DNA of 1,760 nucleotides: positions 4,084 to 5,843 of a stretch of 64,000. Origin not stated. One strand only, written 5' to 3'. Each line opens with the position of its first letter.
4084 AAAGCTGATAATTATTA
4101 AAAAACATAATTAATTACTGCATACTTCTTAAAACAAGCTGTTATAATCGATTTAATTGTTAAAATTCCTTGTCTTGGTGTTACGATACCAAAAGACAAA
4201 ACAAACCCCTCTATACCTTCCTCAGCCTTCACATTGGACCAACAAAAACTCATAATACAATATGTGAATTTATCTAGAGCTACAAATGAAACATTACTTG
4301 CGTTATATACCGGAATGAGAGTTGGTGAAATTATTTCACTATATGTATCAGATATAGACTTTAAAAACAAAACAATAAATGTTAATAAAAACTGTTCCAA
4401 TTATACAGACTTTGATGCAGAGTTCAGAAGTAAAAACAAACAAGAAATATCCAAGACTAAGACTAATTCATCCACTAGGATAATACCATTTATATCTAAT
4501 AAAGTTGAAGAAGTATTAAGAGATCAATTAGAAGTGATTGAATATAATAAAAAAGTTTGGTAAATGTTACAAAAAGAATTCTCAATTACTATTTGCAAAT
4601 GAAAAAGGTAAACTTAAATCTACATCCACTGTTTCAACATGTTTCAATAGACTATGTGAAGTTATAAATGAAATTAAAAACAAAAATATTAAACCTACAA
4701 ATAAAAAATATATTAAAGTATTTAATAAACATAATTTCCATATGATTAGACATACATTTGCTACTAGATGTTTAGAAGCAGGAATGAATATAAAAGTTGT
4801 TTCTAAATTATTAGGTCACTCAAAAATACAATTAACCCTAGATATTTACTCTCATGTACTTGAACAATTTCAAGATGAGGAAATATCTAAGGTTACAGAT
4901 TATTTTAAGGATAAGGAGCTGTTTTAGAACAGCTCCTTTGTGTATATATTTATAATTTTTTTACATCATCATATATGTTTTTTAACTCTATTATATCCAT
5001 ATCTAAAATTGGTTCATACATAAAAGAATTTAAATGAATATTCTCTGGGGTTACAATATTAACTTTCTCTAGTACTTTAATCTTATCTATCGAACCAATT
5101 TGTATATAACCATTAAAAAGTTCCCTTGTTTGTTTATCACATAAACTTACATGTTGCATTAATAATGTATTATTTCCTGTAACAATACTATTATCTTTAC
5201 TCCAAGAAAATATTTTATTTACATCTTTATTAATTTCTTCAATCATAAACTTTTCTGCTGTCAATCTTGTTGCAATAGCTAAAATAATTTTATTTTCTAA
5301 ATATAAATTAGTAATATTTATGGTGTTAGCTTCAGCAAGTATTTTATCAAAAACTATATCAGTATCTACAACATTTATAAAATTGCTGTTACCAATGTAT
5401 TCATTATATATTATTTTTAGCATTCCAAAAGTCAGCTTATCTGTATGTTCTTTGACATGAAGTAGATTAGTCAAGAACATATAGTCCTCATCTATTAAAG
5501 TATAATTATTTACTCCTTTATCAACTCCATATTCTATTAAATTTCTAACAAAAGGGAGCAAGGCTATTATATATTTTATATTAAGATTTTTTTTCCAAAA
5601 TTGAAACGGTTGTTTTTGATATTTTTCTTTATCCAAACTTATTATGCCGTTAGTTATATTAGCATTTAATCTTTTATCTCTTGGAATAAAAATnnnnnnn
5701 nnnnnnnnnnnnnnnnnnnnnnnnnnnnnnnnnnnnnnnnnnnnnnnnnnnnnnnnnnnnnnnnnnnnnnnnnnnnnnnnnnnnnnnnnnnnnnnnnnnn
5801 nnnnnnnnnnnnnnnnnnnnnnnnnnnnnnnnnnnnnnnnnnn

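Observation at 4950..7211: PrrC/RloC-like ABC ATPase with a degenerate P-loop beside the Type I RM genes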

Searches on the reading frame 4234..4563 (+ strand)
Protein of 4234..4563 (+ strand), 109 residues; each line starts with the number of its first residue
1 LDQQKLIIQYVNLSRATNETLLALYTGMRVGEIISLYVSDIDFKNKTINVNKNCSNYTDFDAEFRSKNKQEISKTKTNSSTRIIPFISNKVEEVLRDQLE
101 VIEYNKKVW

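Call 52: search_protein_families(library=pfam, proteins=[window:4234-4563:+], max_evalue=1)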
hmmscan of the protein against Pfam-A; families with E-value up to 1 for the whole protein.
window:4234-4563:+ (109 aa): 1 family
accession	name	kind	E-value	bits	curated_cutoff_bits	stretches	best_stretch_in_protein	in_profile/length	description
PF00589.27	Phage_integrase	-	5.7e-10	39.7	27.1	1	18-101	26-85/172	Phage integrase family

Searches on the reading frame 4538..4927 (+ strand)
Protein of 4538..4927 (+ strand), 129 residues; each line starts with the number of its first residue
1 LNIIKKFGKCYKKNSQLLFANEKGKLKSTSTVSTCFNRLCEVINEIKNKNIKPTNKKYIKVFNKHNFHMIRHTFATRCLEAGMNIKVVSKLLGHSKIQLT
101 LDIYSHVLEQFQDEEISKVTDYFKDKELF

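Call 52: search_protein_families(library=pfam, proteins=[window:4538-4927:+], max_evalue=1)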
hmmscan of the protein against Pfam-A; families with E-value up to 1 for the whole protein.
window:4538-4927:+ (129 aa): 1 family
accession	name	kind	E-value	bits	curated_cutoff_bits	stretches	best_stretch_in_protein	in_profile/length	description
PF00589.27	Phage_integrase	-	5.3e-17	62.6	27.1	1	12-109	90-170/172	Phage integrase family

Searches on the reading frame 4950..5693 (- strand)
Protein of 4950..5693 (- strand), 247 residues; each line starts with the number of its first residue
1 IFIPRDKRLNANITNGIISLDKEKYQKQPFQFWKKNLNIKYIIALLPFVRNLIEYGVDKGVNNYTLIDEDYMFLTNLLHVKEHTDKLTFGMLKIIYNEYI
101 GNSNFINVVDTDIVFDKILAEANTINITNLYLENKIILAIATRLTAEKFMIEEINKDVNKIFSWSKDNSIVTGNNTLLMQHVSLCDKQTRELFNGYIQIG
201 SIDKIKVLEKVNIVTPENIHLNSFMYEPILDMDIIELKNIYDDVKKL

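Call 52: search_protein_families(library=pfam, proteins=[window:4950-5693:-], max_evalue=1)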
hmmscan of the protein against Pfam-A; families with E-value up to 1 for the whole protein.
window:4950-5693:- (247 aa): 2 families
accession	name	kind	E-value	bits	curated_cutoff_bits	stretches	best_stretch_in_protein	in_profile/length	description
PF09643.15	YopX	-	0.021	15.2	22.4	1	160-212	29-83/128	YopX protein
PF23730.1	CILP_8th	-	0.042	14.3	27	1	147-211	21-89/168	Cartilage intermediate layer protein 1-like domain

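Call 53: search_protein_families(library=padloc, proteins=[window:4950-5693:-], max_evalue=0.01)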
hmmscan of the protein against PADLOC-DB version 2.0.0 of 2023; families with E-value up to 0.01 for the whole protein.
window:4950-5693:- (247 aa): 1 family
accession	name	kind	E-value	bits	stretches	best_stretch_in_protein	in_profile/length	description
PDLC05023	PDC-S46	-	1.2e-60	204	1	3-247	494-718/719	-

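Call 54: predict_structure(alignment_id=A4)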
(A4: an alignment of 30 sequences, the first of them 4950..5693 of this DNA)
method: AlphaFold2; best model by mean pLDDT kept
length: 247 residues; sequences in the alignment: 30
mean_pLDDT: 90.2   pTM: 0.87
mean pLDDT of the five models: 90.2, 89.9, 89.5, 89.3, 88.8
residues with pLDDT >= 90: 181; 70-90: 48; 50-70: 13; < 50: 5
segments of 3 or more residues with pLDDT < 50: 220-224
pLDDT, mean of each block of 10 residues (from residue 1): 72 83 81 95 94 93 96 95 96 98 97 98 94 92 97 95 94 97 90 96 95 67 57 90 97
secondary structure, 60 per line:
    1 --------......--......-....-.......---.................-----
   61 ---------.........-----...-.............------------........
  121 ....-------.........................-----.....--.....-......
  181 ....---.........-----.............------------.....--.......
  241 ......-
elements in order: E9-14 E17-22 H24-27 H29-35 H39-55 H70-78 H89-100 H114-124 H132-156 E162-166 E169-173 H175-184 H188-196 H202-214 H227-231 H234-246

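Call 58: fold_search(model_id=the predicted structure, library=pdb)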
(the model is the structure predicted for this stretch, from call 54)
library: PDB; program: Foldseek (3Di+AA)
matches with E <= 10: 338; with E <= 0.001: 0
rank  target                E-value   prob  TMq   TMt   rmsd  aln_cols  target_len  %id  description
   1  6nz9_A                8.1e-01  0.07  0.16  0.10  19.1       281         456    8  Crystal structure of E. coli fumarase C bound to citrate at 1.53 angstrom resolution (released 2019-09-25)
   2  6nzb_A                8.9e-01  0.06  0.16  0.10  19.1       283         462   11  Crystal structure of E. coli fumarase C S318A variant with closed SS Loop at 1.37 angstrom resolution (released 2019-09-25)
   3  7ldg_C                9.8e-01  0.08  0.16  0.18  17.2       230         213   11  Crystal structure of the MEILB2-BRCA2 complex (released 2021-08-11)
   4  7r91_D                9.8e-01  0.06  0.16  0.09  14.1       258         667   13  cryo-EM structure of the rigor state wild type myosin-15-F-actin complex (released 2021-07-28)
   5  6nza_B                9.8e-01  0.06  0.16  0.10  20.1       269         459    9  Crystal structure of E. coli fumarase C K324A variant with closed SS Loop at 1.41 angstrom resolution (released 2019-09-25)
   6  6nzc_A                1.0e+00  0.06  0.16  0.11  18.4       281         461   10  Crystal structure of E. coli fumarase C N326A variant with closed SS Loop at 1.40 angstrom resolution (released 2019-09-25)
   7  6os7_B                1.0e+00  0.04  0.15  0.10  20.5       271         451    9  E. coli fumarase mutant - R126A (released 2020-05-06)
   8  7c1a_A                1.0e+00  0.04  0.12  0.08  20.6       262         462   10  Crystal structure of FumaraseC (S319C) from Mannheimia succiniciproducens in complex with malate (released 2021-05-05)
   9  7udt_D                1.1e+00  0.07  0.17  0.09  14.2       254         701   13  cryo-EM structure of the rigor state wild type myosin-15-F-actin complex (symmetry expansion and re-centering) (released 2022-08-03)
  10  6rf5                  1.1e+00  0.05  0.16  0.14  20.1       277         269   10  Crystal structure of the light-driven sodium pump KR2 in the monomeric form, pH 6.0 (released 2019-04-24)
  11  3e04_B                1.1e+00  0.06  0.17  0.12  20.2       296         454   14  Crystal structure of human fumarate hydratase (released 2008-08-12)
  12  6os7_A                1.1e+00  0.04  0.14  0.10  20.5       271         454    9  E. coli fumarase mutant - R126A (released 2020-05-06)
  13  7zn0_B                1.1e+00  0.03  0.14  0.17  17.6       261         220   10  Crystal structure of the light-driven inward proton pump xenorhodopsin BcXeR in the M state at pH 8.2 in the presence  (released 2023-05-10)
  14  6rfa                  1.4e+00  0.06  0.18  0.17  19.2       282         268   12  Crystal structure of the H30K mutant of the light-driven sodium pump KR2 in the monomeric form, pH 8.0 (released 2019-04-24)
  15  6nzb_B                1.4e+00  0.05  0.16  0.10  20.0       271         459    9  Crystal structure of E. coli fumarase C S318A variant with closed SS Loop at 1.37 angstrom resolution (released 2019-09-25)
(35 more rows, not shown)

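Call 67: search_protein_representatives(alignment_id=A4)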
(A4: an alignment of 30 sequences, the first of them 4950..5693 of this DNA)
Query: 30 sequences, 247 profile positions. Proteins with E-value up to 0.001 (for the whole library): 1176; up to 1e-10: 928; up to 1e-30: 388. The best 150 are listed.
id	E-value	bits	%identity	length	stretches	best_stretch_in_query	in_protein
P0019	2.2e-101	355.2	-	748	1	1-246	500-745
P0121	9.1e-96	336.8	-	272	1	1-247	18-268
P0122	2.3e-94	332.2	-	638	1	1-240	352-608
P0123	3.2e-90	318.6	-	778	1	1-245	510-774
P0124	4.6e-89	314.8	-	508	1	1-247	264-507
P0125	1.3e-83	297.0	-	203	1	45-247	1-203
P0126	4.2e-81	288.7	-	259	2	1-158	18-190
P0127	2.1e-78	279.9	-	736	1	1-246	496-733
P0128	1.2e-77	277.4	-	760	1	1-246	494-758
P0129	1.0e-73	264.6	-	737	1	1-245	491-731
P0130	4.4e-73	262.5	-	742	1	13-245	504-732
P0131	5.4e-70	252.4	-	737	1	1-247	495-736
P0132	1.1e-68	248.1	-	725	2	2-159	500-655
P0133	1.3e-67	244.6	-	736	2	1-163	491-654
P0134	2.1e-66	240.6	-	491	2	2-157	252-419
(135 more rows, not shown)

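Call 92: fold_search(model_id=the predicted structure, library=viral)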
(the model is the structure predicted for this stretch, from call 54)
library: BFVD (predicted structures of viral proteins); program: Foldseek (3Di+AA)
matches with E <= 10: 182; with E <= 0.001: 0
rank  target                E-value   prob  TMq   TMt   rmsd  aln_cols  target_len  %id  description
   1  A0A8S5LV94            3.4e-01  0.10  0.14  0.16  17.7       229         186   15  Uncharacterized protein [Siphoviridae sp. ctFn287]
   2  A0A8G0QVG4            4.2e-01  0.12  0.20  0.20  15.8       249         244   16  Nucleocapsid protein (Fragment) [Orthomyxoviridae sp.]
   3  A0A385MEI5            5.1e-01  0.08  0.16  0.17  19.8       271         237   10  (no name in the UniProt tables at hand)
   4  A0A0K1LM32            6.8e-01  0.11  0.14  0.19  14.4       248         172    7  Uncharacterized protein [Rhodobacter phage RcRhea]
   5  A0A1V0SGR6            8.2e-01  0.09  0.18  0.16  15.2       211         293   15  Uncharacterized protein [Hokovirus HKV1]
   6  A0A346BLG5            9.1e-01  0.04  0.12  0.10  18.4       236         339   10  Inner capsid protein VP2 (Fragment) [Rotavirus A]
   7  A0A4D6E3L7            1.0e+00  0.04  0.12  0.15  21.0       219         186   13  (no name in the UniProt tables at hand)
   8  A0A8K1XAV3            1.1e+00  0.06  0.18  0.07  24.7       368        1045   10  (no name in the UniProt tables at hand)
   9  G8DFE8                1.3e+00  0.04  0.10  0.15  17.7       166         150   11  (no name in the UniProt tables at hand)
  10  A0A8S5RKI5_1          1.3e+00  0.03  0.14  0.06  22.6       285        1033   13  Uncharacterized protein [virus sp. ctEQ64]
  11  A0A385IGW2            1.5e+00  0.41  0.22  0.17  11.6       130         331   14  (no name in the UniProt tables at hand)
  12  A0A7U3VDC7            1.6e+00  0.03  0.15  0.09  20.6       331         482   10  p55 [Closteroviridae sp.]
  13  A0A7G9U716            1.8e+00  0.06  0.14  0.14  17.4       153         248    9  Coat protein [Strawberry pallidosis-associated virus]
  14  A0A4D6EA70            2.0e+00  0.04  0.18  0.12  17.9       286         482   13  p55 [Grapevine leafroll-associated virus 1]
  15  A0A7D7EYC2            2.0e+00  0.04  0.17  0.11  17.8       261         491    9  Nucleocapsid protein [Hemipteran orthomyxo-related virus OKIAV188]
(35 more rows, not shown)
